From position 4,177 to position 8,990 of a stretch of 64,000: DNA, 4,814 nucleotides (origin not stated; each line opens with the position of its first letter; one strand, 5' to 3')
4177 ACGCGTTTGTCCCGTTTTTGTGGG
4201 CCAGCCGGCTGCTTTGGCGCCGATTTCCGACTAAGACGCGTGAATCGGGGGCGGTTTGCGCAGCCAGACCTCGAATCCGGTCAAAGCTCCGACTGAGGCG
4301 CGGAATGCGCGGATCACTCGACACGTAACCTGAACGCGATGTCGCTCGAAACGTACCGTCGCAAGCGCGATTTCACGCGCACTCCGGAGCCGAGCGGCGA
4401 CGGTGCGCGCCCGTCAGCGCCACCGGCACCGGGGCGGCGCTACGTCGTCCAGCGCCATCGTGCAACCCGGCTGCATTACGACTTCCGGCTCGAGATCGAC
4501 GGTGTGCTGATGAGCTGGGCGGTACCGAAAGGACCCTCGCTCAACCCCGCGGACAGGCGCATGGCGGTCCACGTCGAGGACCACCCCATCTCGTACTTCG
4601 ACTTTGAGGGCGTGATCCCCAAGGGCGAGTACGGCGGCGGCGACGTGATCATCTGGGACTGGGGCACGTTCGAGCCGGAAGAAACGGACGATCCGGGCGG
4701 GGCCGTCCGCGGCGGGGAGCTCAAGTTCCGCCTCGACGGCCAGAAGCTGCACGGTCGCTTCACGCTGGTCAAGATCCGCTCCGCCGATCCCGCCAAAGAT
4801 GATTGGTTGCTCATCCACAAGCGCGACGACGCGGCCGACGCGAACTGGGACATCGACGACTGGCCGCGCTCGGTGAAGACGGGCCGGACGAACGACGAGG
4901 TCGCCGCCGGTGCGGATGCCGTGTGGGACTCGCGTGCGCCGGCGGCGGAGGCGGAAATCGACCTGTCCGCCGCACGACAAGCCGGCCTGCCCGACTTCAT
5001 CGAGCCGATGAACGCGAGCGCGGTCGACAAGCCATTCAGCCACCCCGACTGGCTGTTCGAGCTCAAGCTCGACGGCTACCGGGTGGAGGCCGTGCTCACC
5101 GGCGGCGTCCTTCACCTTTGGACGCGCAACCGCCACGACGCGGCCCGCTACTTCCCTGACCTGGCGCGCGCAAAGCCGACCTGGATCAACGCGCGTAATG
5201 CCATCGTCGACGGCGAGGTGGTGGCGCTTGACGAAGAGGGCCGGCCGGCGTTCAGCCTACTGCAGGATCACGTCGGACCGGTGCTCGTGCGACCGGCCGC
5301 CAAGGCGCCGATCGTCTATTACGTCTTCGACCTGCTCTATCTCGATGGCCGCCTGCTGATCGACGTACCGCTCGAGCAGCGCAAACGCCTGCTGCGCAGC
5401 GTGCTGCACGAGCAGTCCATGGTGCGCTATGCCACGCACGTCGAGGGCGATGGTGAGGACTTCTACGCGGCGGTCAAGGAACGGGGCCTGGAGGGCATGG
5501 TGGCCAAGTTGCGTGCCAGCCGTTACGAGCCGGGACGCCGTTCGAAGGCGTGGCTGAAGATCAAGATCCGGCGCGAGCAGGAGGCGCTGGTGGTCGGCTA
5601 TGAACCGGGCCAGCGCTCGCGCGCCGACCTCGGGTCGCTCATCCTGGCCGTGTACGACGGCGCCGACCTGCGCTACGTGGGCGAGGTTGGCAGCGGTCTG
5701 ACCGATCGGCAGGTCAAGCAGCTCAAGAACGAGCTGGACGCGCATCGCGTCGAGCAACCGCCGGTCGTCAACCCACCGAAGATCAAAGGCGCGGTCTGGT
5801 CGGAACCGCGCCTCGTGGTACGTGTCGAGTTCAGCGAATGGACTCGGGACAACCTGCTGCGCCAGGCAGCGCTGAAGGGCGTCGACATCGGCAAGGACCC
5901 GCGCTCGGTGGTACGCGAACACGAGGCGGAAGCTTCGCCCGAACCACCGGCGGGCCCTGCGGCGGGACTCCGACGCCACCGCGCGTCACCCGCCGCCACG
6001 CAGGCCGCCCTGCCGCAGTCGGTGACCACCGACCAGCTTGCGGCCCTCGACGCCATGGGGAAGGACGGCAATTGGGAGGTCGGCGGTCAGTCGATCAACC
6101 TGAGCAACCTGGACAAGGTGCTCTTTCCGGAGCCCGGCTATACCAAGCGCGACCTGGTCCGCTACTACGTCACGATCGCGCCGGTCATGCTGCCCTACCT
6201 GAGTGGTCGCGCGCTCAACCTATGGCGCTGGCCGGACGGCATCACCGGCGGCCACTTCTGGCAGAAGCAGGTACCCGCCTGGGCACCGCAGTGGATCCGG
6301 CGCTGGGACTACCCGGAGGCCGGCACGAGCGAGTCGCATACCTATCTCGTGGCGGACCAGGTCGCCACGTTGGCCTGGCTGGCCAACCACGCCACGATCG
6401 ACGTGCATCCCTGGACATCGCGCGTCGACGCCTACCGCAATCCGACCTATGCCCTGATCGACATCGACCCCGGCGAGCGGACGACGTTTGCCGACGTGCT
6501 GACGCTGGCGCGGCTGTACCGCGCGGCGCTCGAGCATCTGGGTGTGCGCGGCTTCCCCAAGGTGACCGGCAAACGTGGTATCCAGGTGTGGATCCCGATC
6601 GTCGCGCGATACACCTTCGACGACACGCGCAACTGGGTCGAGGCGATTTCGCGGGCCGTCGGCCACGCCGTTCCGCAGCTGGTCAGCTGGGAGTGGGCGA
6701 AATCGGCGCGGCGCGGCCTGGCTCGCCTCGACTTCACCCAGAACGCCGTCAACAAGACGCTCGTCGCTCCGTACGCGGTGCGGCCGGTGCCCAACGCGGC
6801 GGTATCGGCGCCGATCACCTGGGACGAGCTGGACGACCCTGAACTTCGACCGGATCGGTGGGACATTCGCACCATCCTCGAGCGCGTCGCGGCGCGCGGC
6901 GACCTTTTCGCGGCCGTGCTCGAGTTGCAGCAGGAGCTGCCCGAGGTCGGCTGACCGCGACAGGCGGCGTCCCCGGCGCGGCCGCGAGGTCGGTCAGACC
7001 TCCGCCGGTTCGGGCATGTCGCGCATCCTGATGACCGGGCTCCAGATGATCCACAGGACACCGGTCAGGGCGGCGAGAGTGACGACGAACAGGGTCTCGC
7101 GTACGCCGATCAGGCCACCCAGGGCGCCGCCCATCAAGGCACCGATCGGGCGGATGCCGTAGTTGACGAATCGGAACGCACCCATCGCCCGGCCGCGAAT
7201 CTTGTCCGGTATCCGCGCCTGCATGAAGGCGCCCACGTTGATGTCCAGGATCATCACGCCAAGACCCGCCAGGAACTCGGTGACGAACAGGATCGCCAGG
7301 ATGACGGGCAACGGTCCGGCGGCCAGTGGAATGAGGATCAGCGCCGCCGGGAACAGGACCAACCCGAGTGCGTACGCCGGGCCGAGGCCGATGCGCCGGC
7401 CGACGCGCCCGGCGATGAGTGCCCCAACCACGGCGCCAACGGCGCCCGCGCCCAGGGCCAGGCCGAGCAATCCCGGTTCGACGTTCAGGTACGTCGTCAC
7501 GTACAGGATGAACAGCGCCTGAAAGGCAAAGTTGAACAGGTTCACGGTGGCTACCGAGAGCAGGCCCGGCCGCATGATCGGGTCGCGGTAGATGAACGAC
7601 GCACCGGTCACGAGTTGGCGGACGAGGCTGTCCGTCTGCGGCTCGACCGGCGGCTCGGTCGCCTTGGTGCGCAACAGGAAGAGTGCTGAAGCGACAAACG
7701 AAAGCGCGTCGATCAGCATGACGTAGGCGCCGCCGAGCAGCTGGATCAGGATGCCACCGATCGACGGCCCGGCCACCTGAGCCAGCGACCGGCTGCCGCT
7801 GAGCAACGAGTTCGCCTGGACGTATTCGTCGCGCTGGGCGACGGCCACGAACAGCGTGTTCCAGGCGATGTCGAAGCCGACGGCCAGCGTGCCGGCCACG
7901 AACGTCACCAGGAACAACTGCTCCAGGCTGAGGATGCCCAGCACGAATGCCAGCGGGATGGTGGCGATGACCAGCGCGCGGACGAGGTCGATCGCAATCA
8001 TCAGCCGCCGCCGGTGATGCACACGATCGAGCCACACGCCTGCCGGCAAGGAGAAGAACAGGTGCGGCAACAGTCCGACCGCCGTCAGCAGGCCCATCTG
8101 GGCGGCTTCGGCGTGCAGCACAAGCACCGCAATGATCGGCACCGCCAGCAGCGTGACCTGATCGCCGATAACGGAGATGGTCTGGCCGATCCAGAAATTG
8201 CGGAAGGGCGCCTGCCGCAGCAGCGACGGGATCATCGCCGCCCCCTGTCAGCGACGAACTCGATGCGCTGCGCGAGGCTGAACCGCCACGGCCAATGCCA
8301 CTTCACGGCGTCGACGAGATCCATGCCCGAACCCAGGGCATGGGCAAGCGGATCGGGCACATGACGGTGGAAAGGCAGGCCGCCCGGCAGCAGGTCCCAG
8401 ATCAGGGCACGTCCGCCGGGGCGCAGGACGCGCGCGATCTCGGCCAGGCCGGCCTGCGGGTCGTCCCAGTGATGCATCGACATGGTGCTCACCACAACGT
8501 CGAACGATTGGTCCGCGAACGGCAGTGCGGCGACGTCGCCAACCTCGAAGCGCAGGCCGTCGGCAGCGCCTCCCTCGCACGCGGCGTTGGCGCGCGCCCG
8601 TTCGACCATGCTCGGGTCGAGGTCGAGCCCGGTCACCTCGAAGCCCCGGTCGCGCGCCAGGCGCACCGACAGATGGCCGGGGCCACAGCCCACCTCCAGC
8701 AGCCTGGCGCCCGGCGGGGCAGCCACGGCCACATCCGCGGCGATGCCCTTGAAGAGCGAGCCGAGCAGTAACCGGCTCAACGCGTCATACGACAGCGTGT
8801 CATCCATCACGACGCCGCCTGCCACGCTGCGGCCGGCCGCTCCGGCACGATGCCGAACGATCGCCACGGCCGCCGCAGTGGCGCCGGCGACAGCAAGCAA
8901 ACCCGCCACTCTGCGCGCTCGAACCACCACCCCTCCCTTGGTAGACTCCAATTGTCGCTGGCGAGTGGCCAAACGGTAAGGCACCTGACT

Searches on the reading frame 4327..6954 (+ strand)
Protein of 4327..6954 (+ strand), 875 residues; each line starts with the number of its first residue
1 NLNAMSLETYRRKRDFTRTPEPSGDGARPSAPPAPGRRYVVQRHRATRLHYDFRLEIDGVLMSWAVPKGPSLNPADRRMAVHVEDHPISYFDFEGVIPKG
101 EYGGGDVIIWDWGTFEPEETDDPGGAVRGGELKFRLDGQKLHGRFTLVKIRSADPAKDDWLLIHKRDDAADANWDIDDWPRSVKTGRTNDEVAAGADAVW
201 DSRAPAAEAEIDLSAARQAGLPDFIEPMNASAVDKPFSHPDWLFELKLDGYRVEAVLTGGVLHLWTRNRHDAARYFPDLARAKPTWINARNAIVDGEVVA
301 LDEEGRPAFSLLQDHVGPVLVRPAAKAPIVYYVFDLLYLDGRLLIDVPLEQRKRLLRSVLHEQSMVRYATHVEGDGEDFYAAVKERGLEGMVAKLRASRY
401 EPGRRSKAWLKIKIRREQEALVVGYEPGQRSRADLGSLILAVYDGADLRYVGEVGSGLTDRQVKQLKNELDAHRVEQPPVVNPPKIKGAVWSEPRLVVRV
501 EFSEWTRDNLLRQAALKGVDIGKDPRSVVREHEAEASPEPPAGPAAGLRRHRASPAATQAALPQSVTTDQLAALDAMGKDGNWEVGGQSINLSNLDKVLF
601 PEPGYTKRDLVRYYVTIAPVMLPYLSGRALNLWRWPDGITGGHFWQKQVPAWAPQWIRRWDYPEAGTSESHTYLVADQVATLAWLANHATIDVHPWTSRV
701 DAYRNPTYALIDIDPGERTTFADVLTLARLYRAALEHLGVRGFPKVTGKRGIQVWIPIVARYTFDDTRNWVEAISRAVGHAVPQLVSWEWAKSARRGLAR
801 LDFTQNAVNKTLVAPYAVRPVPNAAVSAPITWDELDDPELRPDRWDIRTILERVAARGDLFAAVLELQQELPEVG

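Call 66: search_protein_families(library=pfam, proteins=[window:4327-6954:+], max_evalue=0.0001)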
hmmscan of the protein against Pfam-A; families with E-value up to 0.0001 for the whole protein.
window:4327-6954:+ (875 aa): 4 families
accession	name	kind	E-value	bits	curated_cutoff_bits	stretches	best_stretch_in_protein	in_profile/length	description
PF21686.3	LigD_Prim-Pol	-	5.9e-81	272.2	27.4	1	606-861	1-254/254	LigD, primase-polymerase domain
PF13298.12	LigD_N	-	1.4e-42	144.7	31.1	1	42-149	1-107/107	DNA Ligase D 3'-phosphoesterase domain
PF01068.26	DNA_ligase_A_M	-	9.3e-34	117.3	26.2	1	237-413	17-204/204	ATP dependent DNA ligase domain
PF04679.21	DNA_ligase_A_C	-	2.7e-22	79.4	27.5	1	432-519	2-90/94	ATP dependent DNA ligase C terminal region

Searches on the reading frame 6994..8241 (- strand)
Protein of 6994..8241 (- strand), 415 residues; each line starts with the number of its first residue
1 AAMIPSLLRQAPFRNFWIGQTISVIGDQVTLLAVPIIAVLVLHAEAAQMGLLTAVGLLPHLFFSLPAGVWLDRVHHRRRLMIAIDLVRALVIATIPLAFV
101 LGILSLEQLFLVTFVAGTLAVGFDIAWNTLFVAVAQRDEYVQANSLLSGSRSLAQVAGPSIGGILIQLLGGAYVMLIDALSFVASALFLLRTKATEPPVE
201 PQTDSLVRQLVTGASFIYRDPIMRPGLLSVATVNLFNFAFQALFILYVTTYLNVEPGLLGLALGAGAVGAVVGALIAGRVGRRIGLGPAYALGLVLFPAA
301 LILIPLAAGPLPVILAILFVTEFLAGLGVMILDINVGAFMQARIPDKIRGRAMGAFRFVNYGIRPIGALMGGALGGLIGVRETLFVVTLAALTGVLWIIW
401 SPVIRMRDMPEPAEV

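Call 66: search_protein_families(library=pfam, proteins=[window:6994-8241:-], max_evalue=0.0001)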
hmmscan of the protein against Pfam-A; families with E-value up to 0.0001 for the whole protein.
window:6994-8241:- (415 aa): 2 families
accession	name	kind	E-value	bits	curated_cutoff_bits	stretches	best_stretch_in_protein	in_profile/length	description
PF07690.21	MFS_1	-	6.3e-34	117.9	33.4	2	17-248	2-229/347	Major Facilitator Superfamily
PF05977.19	MFS_3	-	3.6e-32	112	27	1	8-404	7-396/524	Transmembrane secretion effector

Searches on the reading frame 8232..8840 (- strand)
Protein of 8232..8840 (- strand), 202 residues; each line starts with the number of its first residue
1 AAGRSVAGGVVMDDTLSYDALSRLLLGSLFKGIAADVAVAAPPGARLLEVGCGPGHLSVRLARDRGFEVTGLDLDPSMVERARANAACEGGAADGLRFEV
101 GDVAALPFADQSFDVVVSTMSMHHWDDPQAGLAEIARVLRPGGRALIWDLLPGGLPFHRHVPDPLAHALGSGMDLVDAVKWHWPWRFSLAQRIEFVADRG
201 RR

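Call 66: search_protein_families(library=pfam, proteins=[window:8232-8840:-], max_evalue=0.0001)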
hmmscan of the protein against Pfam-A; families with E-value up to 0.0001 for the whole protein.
window:8232-8840:- (202 aa): 12 families
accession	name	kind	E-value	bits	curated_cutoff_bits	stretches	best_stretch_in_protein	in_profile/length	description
PF08241.18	Methyltransf_11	-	1.1e-28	100.1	21.2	1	48-147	1-95/95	Methyltransferase domain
PF13649.12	Methyltransf_25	-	7.4e-27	94.3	27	1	48-143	2-97/97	Methyltransferase domain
PF13847.12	Methyltransf_31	-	3.3e-24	85.6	27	1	44-147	4-109/145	Methyltransferase domain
PF08242.18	Methyltransf_12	-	5e-20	72.5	30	1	48-144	1-97/98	Methyltransferase domain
PF13489.12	Methyltransf_23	-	6.9e-18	65.4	27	1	37-152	13-121/164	Methyltransferase domain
PF01209.24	Ubie_methyltran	-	1.9e-14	54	20.1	1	39-147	43-151/233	ubiE/COQ5 methyltransferase family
PF07021.18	MetW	-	5.2e-08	33.2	21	1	40-139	10-102/193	Methionine biosynthesis protein MetW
PF05148.21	Methyltransf_8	-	1.4e-05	25.5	27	1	96-147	106-156/219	Hypothetical methyltransferase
PF05175.20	MTS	-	2.4e-05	24.5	23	1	43-125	31-111/170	Methyltransferase small domain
PF02353.26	CMAS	-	3.2e-05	23.8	27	1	43-146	62-163/273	Mycolic acid cyclopropane synthetase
PF13679.12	Methyltransf_32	-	4.2e-05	24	27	1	41-108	23-94/143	Methyltransferase domain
PF06325.19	PrmA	-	4.3e-05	23.6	22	1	44-118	162-232/296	Ribosomal protein L11 methyltransferase (PrmA)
